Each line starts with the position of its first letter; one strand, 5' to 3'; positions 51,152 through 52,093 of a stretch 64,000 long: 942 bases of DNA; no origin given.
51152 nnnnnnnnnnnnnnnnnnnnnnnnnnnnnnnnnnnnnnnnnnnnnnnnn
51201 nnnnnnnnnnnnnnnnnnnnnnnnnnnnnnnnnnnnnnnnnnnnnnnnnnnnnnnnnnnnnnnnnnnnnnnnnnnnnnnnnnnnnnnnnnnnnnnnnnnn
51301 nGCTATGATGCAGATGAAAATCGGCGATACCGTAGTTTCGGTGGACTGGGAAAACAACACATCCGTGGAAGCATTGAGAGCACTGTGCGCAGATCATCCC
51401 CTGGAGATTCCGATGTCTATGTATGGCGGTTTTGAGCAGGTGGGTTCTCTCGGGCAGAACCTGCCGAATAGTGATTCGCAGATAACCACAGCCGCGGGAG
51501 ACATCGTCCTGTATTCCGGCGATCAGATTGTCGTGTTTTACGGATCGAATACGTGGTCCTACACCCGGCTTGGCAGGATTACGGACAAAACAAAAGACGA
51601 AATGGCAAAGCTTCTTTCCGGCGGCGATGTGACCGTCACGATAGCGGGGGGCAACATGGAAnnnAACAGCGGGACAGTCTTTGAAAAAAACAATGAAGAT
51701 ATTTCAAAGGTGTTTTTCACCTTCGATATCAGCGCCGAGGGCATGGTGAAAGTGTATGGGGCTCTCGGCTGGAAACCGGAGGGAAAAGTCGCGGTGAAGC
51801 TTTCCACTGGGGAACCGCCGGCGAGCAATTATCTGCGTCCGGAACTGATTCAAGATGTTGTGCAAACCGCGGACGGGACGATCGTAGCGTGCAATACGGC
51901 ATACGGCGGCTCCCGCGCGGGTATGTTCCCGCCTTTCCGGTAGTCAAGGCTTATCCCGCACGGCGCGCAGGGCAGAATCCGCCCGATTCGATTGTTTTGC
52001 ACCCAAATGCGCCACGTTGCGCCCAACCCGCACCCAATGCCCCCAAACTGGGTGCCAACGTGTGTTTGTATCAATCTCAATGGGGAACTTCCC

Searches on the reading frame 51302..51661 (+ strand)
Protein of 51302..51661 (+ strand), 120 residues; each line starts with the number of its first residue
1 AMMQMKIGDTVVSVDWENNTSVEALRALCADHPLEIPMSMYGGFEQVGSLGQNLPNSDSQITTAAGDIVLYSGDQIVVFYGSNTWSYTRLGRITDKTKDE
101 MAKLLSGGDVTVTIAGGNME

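Call 37: search_solved_structures(query=window:51302-51661:+, max_evalue=10, show_alignments=2)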
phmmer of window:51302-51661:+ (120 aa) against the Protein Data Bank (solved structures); distinct sequences matched with E-value up to 10: 1.
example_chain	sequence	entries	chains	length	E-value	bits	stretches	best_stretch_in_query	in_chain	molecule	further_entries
7vi6_A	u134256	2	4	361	1.2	12.7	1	22-61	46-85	Beta-N-acetylhexosaminidase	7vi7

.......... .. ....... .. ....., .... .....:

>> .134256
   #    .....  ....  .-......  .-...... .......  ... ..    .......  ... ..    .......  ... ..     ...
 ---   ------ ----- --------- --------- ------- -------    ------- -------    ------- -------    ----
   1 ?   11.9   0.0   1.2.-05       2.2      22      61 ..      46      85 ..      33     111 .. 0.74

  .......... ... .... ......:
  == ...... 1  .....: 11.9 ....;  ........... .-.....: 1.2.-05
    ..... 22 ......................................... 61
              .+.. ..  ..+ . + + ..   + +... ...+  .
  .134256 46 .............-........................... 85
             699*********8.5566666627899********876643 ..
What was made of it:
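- Tried and rejected: A PDB sequence search with the cyclophilin-like domain found nothing (call 37).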

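Call 39: find_homologous_proteins(query=window:51302-51661:+, max_evalue=0.001)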
Query window:51302-51661:+ (120 aa): 7983 proteins with E <= 0.001 among 8000 candidates; the best 120 are listed.
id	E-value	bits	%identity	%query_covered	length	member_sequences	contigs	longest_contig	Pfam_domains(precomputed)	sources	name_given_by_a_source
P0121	8.8e-50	186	77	96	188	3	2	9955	PF18050.7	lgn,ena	-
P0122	2.1e-49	184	75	92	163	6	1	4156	PF18050.7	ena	-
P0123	3.1e-49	184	75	96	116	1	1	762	PF18050.7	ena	-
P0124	3.4e-49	184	74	93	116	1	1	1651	PF18050.7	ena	-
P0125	3.9e-49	184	76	94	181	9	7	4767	PF18050.7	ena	-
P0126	1.2e-48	182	76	93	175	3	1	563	PF18050.7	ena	-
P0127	1.6e-48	182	75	96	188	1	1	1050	PF18050.7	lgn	-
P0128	1.8e-48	181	70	98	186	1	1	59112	PF18050.7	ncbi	-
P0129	2.1e-48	181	69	99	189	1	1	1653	PF18050.7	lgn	-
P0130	2.3e-48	181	72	98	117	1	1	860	PF18050.7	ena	-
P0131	2.3e-48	181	74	94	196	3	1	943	PF18050.7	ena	-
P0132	3.0e-48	181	73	94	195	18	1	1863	PF18050.7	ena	-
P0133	3.9e-48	180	71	95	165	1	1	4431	PF18050.7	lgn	-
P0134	4.1e-48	180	72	97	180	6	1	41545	PF18050.7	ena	-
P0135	4.1e-48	180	70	96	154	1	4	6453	PF18050.7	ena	-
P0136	4.2e-48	180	74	94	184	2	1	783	PF18050.7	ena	-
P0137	4.3e-48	180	74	95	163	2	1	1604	PF18050.7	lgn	-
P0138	4.5e-48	180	74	93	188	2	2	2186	PF18050.7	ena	-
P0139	4.5e-48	180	70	96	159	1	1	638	PF18050.7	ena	-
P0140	4.5e-48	180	70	96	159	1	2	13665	PF18050.7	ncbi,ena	-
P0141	5.3e-48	180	74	94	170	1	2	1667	PF18050.7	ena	-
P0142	5.6e-48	180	70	96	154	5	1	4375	PF18050.7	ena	-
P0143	6.9e-48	180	70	96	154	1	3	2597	PF18050.7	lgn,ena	-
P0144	7.3e-48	179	73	95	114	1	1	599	PF18050.7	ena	-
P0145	7.6e-48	179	70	96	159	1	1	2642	PF18050.7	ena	-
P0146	7.6e-48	179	70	96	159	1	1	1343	PF18050.7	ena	-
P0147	7.9e-48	179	74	94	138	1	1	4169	PF18050.7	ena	-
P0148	7.9e-48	179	72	97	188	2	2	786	PF18050.7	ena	-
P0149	9.5e-48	179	70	96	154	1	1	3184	PF18050.7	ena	-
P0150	9.8e-48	179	73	94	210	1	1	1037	PF18050.7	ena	-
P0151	1.1e-47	179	75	96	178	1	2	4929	PF18050.7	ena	-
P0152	1.2e-47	179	72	93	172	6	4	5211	PF18050.7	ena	-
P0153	1.2e-47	179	73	93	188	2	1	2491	PF18050.7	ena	-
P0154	1.3e-47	179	73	94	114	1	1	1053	PF18050.7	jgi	jgi:hypothetical protein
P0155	1.3e-47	179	74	93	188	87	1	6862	PF18050.7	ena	-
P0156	1.4e-47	179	72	95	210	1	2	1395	PF18050.7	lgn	-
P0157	1.5e-47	178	73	94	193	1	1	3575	PF18050.7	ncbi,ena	-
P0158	1.8e-47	178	74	93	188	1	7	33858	PF18050.7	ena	-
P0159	1.8e-47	178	72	93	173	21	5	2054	PF18050.7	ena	-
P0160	1.9e-47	178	73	94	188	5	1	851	PF18050.7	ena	-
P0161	2.0e-47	178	72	95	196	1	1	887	PF18174.7,PF18050.7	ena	-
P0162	2.2e-47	178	72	97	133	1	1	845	PF18050.7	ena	-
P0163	2.2e-47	178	74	95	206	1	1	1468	PF18050.7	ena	-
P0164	2.3e-47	178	70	98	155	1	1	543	PF18050.7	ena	-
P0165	2.4e-47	178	73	93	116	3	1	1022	PF18050.7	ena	-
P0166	2.4e-47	178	72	94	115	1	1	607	PF18050.7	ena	-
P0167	2.5e-47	178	71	98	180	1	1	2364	PF18050.7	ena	-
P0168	2.5e-47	178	72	94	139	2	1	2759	PF18050.7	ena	-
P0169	2.8e-47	178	70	96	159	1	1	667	PF18050.7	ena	-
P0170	2.9e-47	178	73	98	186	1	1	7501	PF18050.7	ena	-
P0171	3.3e-47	177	73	94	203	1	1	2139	PF18050.7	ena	-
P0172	3.4e-47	177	72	94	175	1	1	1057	PF18050.7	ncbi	-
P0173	3.7e-47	177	70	94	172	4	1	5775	PF18050.7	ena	-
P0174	3.9e-47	177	70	98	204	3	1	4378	PF18050.7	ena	-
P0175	3.9e-47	177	73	94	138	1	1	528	PF18050.7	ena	-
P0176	4.3e-47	177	73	94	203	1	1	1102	PF18050.7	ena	-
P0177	4.3e-47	177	71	96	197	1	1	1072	PF18050.7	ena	-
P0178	5.2e-47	177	71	95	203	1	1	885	PF18050.7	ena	-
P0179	5.2e-47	177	72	94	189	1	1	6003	PF18050.7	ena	-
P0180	5.3e-47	177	70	98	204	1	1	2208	PF18050.7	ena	-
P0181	5.4e-47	177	70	98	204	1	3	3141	PF18050.7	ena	-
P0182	5.8e-47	177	72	97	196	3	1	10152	PF18050.7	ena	-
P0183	5.9e-47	177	70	98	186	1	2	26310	PF18050.7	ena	-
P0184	6.1e-47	176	70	98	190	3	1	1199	PF18050.7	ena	-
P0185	6.4e-47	176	73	94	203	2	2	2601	PF18050.7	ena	-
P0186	6.5e-47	176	70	94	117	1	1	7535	PF18050.7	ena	-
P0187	6.9e-47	176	70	98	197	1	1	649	PF18050.7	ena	-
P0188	7.2e-47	176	70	98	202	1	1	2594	PF18050.7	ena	-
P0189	7.2e-47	176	70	98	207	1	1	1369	PF18050.7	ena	-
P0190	7.5e-47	176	70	98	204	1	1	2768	PF18050.7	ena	-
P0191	7.5e-47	176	70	98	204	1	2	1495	PF18050.7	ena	-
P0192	7.5e-47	176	70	98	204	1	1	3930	PF18050.7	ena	-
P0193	7.5e-47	176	70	98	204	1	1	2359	PF18050.7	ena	-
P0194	7.5e-47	176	70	98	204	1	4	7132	PF18050.7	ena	-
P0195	7.5e-47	176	70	98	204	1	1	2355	PF18050.7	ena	-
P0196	7.5e-47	176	70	98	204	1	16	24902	PF18050.7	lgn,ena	-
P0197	7.6e-47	176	70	98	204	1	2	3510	PF18050.7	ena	-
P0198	7.6e-47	176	70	98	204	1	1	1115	PF18050.7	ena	-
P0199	8.0e-47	176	70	95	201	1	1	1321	PF18050.7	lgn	-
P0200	8.5e-47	176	70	98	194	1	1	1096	PF18050.7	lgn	-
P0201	9.0e-47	176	70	95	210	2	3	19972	PF18050.7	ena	-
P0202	9.1e-47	176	71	96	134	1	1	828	PF18050.7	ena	-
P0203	1.0e-46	176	71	95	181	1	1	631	PF18050.7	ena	-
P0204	1.0e-46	176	69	98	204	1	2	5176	PF18050.7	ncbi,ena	-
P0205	1.1e-46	176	71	97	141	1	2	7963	PF18050.7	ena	-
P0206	1.1e-46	176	70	98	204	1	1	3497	PF18050.7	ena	-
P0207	1.1e-46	176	70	98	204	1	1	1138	PF18050.7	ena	-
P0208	1.2e-46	176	73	94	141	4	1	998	PF18050.7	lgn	-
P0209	1.3e-46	175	70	95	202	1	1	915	PF18050.7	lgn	-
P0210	1.4e-46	175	73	95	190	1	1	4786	PF18050.7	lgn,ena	-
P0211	1.4e-46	175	69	96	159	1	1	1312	PF18050.7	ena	-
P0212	1.4e-46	175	72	94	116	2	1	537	PF18050.7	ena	-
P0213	1.4e-46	175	69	94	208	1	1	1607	PF18050.7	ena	-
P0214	1.5e-46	175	71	96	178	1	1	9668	PF18050.7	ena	-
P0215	1.6e-46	175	69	95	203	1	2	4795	PF21827.2,PF18050.7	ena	-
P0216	1.6e-46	175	69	95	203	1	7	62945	PF21827.2,PF18050.7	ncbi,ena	-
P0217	1.6e-46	175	71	97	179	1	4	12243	PF18050.7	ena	-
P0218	1.6e-46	175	71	94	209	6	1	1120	PF18050.7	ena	-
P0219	1.6e-46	175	71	96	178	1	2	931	PF18050.7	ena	-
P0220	1.7e-46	175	69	95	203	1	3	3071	PF18050.7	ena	-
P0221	1.7e-46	175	70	94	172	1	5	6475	PF18050.7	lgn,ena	-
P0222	1.7e-46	175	70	96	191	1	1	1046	PF18050.7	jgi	jgi:hypothetical protein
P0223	1.7e-46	175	72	94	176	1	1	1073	PF18050.7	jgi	jgi:hypothetical protein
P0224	1.7e-46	175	70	96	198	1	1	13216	PF18050.7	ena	-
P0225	1.8e-46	175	70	94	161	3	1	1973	PF18050.7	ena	-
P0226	1.8e-46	175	73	94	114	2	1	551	PF18050.7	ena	-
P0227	1.9e-46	175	68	98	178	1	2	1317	PF18050.7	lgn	-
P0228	1.9e-46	175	70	96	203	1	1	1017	PF21827.2,PF18050.7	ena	-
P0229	1.9e-46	175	70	96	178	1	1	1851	PF18050.7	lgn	-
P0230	2.0e-46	175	69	98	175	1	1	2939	PF18050.7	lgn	-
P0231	2.0e-46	175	70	96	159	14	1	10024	PF18050.7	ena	-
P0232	2.2e-46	175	73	92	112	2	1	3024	PF18050.7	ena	-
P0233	2.2e-46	175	70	95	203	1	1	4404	PF18050.7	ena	-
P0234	2.2e-46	175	73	95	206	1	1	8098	PF18050.7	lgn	-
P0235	2.3e-46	175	69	95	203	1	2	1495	PF18050.7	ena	-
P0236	2.4e-46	175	72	94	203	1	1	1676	PF18050.7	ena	-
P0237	2.4e-46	175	71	94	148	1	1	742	PF18050.7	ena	-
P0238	2.5e-46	175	72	94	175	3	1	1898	PF18050.7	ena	-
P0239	2.7e-46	174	70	95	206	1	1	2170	PF18050.7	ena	-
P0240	2.8e-46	174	69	94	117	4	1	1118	PF18050.7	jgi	jgi:hypothetical protein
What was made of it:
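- On Cyclophil_like2 (PF18050): 70-77% identity to stand-alone family members (call 39).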

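Call 42: find_encoding_contigs(protein=P0128, flank=7000, max_places=2)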
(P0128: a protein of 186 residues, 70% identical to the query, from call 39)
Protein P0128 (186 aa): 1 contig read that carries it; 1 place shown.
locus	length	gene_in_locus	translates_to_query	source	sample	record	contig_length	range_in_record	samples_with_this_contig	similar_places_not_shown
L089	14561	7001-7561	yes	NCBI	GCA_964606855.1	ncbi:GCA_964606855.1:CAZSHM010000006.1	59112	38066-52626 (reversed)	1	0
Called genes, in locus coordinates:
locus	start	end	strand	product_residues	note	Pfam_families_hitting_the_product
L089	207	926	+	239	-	PF06971:Put_DNA-bind_N, PF02629:CoA_binding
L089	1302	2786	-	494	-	-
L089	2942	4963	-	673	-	PF01663:Phosphodiest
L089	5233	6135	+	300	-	PF00126:HTH_1, PF03466:LysR_substrate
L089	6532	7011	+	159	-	PF03358:FMN_red, PF12682:Flavodoxin_4, PF12724:Flavodoxin_5 (faint), PF02525:Flavodoxin_2 (weak)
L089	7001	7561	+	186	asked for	PF18050:Cyclophil_like2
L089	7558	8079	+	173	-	PF02525:Flavodoxin_2, PF03358:FMN_red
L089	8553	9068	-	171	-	-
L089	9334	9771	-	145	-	PF01741:MscL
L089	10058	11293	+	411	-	PF00579:tRNA-synt_1b, PF22421:SYY_C-terminal, PF01479:S4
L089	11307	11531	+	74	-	PF13560:HTH_31, PF01381:HTH_3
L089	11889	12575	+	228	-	PF00528:BPD_transp_1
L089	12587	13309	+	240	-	PF13175:AAA_15 (weak), PF00005:ABC_tran, PF02463:SMC_N (weak), PF13304:AAA_21 (weak)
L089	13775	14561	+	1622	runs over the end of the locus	PF01467:CTP_transf_like (faint)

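Call 43: find_encoding_contigs(protein=P0216, flank=7000, max_places=2)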
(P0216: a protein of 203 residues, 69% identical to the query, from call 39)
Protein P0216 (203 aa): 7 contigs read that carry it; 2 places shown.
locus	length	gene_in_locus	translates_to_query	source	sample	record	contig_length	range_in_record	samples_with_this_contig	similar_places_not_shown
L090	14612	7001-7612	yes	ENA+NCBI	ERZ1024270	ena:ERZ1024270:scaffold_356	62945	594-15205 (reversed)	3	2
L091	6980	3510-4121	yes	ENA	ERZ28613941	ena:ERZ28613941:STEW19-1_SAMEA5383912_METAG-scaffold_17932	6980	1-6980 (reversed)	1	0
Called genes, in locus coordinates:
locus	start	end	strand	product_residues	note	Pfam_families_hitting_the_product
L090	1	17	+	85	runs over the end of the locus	-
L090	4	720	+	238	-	PF03193:RsgA_GTPase (weak), PF02463:SMC_N (faint), PF00005:ABC_tran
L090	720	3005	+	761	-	PF02687:FtsX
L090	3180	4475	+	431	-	PF13173:AAA_14, PF13635:DUF4143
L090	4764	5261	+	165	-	PF03370:CBM_21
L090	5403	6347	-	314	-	PF00126:HTH_1, PF03466:LysR_substrate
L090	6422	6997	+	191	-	PF25087:GMPPB_C (faint), PF00132:Hexapep, PF14602:Hexapep_2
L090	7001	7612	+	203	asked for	PF21827:New_glue (weak), PF18050:Cyclophil_like2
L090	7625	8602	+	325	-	PF00756:Esterase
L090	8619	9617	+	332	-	PF05448:AXE1 (faint), PF12740:PETase, PF01738:DLH (faint), PF02129:Peptidase_S15, PF00326:Peptidase_S9 (faint)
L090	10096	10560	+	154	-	PF03413:PepSY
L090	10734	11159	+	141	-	PF01740:STAS, PF13466:STAS_2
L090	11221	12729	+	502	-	PF07228:SpoIIE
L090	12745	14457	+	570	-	PF01554:MatE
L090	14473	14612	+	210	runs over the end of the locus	PF12710:HAD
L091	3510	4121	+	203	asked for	PF21827:New_glue (weak), PF18050:Cyclophil_like2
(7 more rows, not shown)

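Call 90: search_protein_families(library=ncbifam, proteins=[window:51302-51661:+], max_evalue=0.00001)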
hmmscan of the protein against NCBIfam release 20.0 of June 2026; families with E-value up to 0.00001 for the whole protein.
window:51302-51661:+ (120 aa): 0 families

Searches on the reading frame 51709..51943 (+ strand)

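Call 33: search_protein_families(library=pfam, proteins=[window:51709-51943:+], max_evalue=0.01)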
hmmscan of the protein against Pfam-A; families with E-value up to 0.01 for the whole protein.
window:51709-51943:+ (78 aa): 0 families
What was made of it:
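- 51686..51919 (+): Fragment of a DUF362 gene (aa 67-144 of 360). No Pfam hit on its own (call 33).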
